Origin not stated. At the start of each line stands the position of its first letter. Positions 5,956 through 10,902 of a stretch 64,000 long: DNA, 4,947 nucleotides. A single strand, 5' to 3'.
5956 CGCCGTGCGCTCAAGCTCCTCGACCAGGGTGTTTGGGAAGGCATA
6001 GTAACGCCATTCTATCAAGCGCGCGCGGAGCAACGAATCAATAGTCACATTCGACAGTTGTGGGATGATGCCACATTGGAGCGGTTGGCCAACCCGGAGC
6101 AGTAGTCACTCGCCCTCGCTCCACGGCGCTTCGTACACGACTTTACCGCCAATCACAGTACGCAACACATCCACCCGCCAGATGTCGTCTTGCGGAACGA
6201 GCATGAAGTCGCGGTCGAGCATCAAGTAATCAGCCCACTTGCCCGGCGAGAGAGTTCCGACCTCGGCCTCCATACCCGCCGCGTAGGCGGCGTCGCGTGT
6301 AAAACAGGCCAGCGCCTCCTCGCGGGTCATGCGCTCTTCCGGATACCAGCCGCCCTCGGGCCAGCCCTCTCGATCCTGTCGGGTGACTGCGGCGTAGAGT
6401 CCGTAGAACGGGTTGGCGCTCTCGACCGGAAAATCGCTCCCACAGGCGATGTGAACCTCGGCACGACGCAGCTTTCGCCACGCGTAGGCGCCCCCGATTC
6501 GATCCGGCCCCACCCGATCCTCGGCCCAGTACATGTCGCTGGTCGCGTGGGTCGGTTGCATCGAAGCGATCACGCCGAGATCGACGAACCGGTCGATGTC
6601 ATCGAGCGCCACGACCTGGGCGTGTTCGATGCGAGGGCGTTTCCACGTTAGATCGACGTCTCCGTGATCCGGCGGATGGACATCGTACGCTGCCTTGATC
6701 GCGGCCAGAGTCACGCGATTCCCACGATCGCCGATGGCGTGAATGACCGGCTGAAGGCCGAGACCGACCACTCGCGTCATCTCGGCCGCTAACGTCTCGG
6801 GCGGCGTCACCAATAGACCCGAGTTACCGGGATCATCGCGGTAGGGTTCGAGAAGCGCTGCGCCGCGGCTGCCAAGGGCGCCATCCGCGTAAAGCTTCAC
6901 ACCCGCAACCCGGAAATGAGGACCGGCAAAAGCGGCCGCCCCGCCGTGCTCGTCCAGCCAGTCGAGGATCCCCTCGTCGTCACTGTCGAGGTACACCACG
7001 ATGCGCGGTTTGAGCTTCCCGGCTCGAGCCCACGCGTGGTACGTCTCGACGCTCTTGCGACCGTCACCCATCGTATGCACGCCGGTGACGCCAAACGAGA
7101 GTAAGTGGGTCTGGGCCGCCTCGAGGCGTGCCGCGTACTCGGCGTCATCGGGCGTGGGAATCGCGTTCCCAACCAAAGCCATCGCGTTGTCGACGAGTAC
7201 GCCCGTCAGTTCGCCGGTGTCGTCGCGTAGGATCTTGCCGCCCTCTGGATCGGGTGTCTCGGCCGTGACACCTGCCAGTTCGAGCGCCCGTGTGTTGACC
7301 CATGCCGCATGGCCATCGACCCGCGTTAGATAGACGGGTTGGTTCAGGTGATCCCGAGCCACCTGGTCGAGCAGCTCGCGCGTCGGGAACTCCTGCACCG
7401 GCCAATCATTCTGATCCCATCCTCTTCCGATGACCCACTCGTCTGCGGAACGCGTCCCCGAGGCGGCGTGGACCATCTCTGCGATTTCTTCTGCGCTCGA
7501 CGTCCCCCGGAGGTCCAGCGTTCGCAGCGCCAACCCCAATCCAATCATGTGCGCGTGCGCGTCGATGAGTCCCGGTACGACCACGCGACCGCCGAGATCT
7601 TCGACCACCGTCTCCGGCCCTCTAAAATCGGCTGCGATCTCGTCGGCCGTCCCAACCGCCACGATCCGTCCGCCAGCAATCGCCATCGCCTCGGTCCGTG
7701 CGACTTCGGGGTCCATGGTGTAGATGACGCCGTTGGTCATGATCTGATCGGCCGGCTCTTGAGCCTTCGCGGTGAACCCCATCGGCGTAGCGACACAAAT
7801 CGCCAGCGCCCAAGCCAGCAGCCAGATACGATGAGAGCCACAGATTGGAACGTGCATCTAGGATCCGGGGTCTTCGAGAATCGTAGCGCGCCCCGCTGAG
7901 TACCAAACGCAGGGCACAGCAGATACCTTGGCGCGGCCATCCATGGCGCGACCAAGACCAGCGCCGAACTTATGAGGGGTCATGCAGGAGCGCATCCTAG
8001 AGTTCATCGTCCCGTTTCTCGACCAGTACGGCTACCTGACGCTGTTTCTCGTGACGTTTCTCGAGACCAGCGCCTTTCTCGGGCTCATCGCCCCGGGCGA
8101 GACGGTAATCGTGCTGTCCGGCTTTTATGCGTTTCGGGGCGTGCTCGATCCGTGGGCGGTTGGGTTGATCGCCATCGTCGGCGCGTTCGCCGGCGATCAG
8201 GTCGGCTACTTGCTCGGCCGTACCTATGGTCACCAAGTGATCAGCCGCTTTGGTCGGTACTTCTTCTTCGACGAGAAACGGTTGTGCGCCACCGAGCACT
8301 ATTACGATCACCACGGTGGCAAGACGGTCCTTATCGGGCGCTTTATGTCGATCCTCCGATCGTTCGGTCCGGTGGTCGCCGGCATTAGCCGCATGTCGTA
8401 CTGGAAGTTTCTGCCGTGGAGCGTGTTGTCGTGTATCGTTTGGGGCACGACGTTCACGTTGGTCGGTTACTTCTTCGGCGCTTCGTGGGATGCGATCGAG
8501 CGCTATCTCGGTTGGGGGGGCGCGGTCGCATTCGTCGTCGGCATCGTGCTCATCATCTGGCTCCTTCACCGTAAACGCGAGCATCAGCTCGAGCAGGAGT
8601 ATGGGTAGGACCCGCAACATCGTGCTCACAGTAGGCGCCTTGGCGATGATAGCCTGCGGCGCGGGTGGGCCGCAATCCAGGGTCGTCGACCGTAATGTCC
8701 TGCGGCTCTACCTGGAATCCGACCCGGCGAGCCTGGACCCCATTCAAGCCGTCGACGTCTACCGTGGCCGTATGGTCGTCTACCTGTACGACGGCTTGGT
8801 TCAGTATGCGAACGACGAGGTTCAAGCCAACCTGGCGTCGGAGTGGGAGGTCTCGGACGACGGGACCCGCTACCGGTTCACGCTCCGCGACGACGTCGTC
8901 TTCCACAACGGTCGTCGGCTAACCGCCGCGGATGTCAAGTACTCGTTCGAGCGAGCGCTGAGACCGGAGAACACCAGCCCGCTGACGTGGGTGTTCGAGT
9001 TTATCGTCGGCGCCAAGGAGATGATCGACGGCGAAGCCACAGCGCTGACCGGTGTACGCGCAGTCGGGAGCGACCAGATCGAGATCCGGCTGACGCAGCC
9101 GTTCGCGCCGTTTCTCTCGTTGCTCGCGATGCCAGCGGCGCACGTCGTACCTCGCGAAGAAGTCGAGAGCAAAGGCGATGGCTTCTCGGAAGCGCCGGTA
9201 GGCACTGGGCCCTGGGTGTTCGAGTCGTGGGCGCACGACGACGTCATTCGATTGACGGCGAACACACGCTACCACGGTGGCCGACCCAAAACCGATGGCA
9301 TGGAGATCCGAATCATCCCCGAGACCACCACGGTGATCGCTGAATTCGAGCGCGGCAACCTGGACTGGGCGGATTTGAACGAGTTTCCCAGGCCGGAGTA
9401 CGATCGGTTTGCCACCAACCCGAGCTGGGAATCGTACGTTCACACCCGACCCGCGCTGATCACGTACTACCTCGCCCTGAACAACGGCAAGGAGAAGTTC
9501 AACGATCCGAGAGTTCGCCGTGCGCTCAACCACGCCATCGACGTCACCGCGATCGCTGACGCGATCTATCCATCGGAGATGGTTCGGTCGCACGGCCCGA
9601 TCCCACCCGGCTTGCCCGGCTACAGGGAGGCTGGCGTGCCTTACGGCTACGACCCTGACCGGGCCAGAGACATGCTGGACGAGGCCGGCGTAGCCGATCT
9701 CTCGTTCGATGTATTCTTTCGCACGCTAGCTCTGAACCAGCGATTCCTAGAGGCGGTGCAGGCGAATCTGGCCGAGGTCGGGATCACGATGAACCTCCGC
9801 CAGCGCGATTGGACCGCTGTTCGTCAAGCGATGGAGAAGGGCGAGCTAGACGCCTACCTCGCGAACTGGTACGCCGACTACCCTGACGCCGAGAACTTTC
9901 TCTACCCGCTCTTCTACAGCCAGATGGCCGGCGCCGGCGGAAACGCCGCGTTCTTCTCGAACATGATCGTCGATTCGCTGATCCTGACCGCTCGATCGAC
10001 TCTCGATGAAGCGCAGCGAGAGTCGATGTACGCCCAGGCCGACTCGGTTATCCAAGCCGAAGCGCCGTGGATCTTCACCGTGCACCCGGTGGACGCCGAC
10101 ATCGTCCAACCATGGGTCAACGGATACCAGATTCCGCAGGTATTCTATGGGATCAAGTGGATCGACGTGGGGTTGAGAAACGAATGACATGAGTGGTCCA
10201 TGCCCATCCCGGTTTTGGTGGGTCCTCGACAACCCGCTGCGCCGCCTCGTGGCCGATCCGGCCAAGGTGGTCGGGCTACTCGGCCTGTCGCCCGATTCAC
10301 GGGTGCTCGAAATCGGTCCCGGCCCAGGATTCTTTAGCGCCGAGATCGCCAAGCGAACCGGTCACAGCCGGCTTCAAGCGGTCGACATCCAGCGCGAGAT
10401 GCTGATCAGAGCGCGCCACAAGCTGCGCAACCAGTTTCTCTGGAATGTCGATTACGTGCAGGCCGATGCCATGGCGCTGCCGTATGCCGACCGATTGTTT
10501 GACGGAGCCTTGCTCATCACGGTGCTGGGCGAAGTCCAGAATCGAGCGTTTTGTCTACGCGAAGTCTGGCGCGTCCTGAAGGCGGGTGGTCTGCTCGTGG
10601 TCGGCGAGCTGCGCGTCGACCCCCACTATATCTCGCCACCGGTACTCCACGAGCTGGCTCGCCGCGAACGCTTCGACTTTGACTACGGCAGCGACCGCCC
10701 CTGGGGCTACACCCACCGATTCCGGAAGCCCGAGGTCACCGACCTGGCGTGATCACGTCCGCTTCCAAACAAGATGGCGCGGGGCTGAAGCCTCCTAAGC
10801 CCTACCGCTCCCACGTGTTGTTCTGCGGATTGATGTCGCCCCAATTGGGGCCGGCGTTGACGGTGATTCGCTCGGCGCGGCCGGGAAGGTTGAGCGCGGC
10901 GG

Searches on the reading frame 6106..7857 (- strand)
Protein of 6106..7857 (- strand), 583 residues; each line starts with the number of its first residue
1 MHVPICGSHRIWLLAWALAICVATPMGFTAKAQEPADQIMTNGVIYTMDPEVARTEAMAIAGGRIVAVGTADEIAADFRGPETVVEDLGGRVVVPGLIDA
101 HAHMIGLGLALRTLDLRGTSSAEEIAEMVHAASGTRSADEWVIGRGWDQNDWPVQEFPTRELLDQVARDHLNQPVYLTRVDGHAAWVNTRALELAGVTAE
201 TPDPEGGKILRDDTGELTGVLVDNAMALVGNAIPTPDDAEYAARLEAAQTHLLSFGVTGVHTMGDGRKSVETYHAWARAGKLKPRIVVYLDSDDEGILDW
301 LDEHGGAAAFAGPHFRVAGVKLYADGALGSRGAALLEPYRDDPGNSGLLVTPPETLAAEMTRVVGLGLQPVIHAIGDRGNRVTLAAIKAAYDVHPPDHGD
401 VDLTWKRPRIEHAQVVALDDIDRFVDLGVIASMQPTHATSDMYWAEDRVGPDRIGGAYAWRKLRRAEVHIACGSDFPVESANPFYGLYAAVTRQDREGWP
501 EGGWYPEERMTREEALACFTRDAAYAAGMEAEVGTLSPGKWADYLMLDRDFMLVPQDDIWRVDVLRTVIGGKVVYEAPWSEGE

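Call 7: search_protein_families(library=pfam, proteins=[window:6106-7857:-], max_evalue=0.001)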
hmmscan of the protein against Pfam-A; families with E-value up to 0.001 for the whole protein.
window:6106-7857:- (583 aa): 3 families
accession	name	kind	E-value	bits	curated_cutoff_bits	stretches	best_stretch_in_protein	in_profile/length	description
PF07969.17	Amidohydro_3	-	4.3e-107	360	29.7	1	85-575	2-472/472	Amidohydrolase family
PF01979.26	Amidohydro_1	-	9.8e-09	35.3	25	1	499-574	275-345/345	Amidohydrolase family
PF22039.1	HUTI_composite_bact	-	2.9e-06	27.2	25.5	1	57-78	2-23/26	Imidazolonepropionase-like composite domain, bacteria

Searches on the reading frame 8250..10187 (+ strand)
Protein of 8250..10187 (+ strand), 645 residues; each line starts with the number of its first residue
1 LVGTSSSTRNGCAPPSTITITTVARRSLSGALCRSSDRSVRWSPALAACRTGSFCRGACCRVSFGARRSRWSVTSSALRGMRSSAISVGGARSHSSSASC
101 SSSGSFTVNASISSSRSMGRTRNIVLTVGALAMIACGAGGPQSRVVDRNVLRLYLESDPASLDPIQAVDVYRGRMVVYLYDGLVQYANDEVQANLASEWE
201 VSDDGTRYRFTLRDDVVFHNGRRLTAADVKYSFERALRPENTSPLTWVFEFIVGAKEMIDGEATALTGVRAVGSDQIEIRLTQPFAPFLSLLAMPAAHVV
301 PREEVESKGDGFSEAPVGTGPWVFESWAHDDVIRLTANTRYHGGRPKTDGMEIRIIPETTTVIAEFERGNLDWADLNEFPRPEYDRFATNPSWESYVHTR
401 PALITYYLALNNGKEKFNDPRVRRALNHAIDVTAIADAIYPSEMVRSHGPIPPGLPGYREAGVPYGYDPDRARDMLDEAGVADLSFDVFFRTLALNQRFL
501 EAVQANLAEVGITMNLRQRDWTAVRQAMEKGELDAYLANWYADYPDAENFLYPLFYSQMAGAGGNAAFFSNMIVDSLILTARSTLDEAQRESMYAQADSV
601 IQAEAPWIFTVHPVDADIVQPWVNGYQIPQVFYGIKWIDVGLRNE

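Call 7: search_protein_families(library=pfam, proteins=[window:8250-10187:+], max_evalue=0.001)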
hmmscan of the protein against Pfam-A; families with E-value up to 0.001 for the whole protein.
window:8250-10187:+ (645 aa): 1 family
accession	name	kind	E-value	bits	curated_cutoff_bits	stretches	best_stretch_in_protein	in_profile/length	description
PF00496.27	SBP_bac_5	-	3.4e-97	326.3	32.4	1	190-558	1-364/368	Bacterial extracellular solute-binding proteins, family 5 Middle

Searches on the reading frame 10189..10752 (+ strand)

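Call 7: search_protein_families(library=pfam, proteins=[window:10189-10752:+], max_evalue=0.001)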
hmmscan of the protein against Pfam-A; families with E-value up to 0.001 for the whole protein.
window:10189-10752:+ (187 aa): 11 families
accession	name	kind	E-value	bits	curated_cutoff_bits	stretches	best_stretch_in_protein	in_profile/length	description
PF08241.18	Methyltransf_11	-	3.3e-20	72.9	21.2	1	40-138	1-95/95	Methyltransferase domain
PF13649.12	Methyltransf_25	-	2.6e-18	66.9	27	1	39-134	1-97/97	Methyltransferase domain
PF13847.12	Methyltransf_31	-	1.5e-15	57.6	27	1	34-142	2-113/145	Methyltransferase domain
PF01209.24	Ubie_methyltran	-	3.1e-15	56.6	20.1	1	32-140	44-153/233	ubiE/COQ5 methyltransferase family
PF08242.18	Methyltransf_12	-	7.9e-10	39.8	30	1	40-136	1-98/98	Methyltransferase domain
PF13489.12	Methyltransf_23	-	2.9e-08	34.1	27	1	33-145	20-123/164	Methyltransferase domain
PF00398.26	RrnaAD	-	2.6e-06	27.2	24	1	30-97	25-88/263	Ribosomal RNA adenine dimethylase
PF01135.25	PCMT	-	4.1e-06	27.2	20.3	1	25-94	63-133/210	Protein-L-isoaspartate(D-aspartate) O-methyltransferase (PCMT)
PF02390.23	Methyltransf_4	-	0.00023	21.1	24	1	38-96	4-62/173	Putative methyltransferase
PF01728.25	FtsJ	-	0.00028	21.3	24.1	1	33-89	19-75/181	FtsJ-like methyltransferase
PF05175.20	MTS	-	0.00077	19.6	23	0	36-96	32-92/170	Methyltransferase small domain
